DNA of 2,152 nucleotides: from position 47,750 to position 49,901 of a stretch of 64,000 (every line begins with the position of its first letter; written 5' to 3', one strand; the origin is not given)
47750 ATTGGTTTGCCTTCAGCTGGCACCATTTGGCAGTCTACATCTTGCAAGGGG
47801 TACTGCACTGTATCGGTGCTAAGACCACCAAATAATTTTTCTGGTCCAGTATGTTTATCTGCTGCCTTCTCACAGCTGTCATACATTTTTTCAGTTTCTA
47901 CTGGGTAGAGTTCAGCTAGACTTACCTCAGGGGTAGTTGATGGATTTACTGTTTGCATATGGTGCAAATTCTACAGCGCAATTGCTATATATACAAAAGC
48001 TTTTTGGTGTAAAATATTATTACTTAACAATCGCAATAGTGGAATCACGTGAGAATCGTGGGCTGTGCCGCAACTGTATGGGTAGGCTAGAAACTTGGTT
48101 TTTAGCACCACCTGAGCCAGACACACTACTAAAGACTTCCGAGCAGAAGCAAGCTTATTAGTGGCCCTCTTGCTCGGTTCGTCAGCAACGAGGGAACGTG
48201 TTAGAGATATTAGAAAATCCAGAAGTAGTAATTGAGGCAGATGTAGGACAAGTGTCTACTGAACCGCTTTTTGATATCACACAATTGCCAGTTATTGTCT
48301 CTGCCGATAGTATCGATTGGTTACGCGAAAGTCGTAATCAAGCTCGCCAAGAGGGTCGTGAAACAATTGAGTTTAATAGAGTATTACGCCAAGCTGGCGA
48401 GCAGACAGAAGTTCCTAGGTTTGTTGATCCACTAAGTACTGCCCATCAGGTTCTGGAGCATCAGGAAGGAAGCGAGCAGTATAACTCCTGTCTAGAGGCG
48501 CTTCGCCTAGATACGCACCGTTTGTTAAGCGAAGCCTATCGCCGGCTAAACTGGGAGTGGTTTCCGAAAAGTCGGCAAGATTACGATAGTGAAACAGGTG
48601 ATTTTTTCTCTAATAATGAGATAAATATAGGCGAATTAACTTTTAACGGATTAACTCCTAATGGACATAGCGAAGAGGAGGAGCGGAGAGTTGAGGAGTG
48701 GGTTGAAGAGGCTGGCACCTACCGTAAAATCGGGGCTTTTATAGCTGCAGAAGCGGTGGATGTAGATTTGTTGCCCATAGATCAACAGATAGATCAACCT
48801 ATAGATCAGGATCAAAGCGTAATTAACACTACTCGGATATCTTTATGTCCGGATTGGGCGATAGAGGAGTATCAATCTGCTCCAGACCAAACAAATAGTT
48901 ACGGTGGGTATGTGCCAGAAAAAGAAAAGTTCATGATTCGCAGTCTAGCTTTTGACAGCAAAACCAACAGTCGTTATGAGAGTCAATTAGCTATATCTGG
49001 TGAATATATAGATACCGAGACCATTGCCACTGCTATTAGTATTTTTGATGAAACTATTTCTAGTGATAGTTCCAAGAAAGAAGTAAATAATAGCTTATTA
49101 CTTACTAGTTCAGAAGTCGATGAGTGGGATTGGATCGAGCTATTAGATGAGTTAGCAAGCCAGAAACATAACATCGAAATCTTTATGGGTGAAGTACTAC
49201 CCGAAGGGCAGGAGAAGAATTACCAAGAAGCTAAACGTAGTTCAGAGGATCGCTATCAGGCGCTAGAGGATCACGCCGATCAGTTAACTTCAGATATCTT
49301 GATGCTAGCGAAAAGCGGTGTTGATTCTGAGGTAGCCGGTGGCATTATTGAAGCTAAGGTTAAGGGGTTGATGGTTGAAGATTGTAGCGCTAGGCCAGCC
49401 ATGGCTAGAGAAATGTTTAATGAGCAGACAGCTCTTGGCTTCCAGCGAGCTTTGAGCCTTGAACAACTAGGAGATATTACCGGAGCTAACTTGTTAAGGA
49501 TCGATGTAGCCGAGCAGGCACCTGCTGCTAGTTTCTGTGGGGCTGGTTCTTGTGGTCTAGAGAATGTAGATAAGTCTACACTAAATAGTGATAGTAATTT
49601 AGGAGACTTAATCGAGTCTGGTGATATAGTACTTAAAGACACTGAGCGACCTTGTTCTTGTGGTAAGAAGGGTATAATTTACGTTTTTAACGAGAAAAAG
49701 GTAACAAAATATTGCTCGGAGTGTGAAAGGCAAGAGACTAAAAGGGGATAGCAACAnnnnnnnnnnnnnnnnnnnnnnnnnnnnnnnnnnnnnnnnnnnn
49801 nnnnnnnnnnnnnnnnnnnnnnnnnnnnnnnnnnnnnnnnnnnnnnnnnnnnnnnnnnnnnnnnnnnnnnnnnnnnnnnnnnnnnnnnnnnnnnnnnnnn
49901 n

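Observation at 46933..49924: Orphan block of unknowns: HX4D acyltransferase-like protein, divergent 517-aa acidic Zn-ribbon protein and a 55-aa mini Zn-ribbon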

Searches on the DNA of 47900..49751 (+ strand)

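Call 31: search_rna_families(sources=[L001, L003, L004, L005], threshold=evalue, max_evalue=1, show_alignments=3)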
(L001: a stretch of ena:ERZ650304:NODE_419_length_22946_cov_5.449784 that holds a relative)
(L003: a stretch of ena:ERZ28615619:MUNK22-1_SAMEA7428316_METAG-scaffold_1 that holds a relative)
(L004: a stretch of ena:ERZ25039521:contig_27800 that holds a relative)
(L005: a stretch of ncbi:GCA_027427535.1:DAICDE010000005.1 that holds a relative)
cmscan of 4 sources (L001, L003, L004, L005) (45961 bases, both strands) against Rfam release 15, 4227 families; matches with E-value up to 1: 5.
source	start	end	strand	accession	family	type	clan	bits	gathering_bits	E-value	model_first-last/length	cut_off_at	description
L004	4824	4915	+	RF01689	AdoCbl-II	Cis-reg; riboswitch;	CL00101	36.2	36.5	5.2e-05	1-81/81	no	AdoCbl-II (Cobalamin/B12) riboswitch aptamer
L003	4789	4943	+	RF00174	Cobalamin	Cis-reg; riboswitch;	CL00101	34.5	31.5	3.2e-05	1-189/189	no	Cobalamin riboswitch aptamer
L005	4876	5003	+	RF00174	Cobalamin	Cis-reg; riboswitch;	CL00101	30.4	31.5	0.00049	1-189/189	no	Cobalamin riboswitch aptamer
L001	4844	5011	+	RF00174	Cobalamin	Cis-reg; riboswitch;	CL00101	29.3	31.5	0.001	1-189/189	no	Cobalamin riboswitch aptamer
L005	2423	2545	+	RF02060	STnc410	Gene; sRNA;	-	25.5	50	0.17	1-158/158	no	Enterobacterial sRNA STnc410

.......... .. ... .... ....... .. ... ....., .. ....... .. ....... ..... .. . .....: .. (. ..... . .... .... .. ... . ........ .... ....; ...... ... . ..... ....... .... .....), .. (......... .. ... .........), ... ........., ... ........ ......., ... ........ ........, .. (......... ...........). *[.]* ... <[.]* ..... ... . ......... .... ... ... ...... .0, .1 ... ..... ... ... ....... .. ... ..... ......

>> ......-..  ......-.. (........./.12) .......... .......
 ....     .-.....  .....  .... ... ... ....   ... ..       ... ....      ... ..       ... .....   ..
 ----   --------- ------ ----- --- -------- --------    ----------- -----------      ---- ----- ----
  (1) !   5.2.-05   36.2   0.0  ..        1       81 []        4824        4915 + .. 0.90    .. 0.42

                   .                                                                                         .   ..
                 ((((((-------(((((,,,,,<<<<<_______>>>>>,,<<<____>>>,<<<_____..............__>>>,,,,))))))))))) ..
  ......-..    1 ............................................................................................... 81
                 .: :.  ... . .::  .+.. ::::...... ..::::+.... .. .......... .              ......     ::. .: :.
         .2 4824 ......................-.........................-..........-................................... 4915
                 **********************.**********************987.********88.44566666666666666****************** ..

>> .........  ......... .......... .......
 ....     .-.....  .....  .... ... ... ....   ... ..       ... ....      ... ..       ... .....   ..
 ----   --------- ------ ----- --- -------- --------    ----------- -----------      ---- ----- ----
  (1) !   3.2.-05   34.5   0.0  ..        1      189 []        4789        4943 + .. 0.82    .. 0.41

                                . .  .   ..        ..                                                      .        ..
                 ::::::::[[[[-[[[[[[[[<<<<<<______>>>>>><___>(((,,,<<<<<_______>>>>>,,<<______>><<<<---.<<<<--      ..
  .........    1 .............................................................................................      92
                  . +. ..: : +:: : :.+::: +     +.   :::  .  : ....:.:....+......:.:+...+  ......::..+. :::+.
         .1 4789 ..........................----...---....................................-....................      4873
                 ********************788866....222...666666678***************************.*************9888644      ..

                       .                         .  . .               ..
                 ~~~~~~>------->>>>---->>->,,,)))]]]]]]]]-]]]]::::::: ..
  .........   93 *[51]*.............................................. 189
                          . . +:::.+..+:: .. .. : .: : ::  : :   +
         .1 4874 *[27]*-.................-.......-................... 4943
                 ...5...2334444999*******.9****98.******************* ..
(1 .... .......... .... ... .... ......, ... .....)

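Call 102: search_rna_families(source=window, start=47900, end=48260, threshold=evalue, max_evalue=1, show_alignments=2)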
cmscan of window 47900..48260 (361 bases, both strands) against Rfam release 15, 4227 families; matches with E-value up to 1: 1.
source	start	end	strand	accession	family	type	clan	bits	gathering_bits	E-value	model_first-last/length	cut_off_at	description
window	47988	48147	+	RF00174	Cobalamin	Cis-reg; riboswitch;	CL00101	31.9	31.5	1.4e-06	1-189/189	no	Cobalamin riboswitch aptamer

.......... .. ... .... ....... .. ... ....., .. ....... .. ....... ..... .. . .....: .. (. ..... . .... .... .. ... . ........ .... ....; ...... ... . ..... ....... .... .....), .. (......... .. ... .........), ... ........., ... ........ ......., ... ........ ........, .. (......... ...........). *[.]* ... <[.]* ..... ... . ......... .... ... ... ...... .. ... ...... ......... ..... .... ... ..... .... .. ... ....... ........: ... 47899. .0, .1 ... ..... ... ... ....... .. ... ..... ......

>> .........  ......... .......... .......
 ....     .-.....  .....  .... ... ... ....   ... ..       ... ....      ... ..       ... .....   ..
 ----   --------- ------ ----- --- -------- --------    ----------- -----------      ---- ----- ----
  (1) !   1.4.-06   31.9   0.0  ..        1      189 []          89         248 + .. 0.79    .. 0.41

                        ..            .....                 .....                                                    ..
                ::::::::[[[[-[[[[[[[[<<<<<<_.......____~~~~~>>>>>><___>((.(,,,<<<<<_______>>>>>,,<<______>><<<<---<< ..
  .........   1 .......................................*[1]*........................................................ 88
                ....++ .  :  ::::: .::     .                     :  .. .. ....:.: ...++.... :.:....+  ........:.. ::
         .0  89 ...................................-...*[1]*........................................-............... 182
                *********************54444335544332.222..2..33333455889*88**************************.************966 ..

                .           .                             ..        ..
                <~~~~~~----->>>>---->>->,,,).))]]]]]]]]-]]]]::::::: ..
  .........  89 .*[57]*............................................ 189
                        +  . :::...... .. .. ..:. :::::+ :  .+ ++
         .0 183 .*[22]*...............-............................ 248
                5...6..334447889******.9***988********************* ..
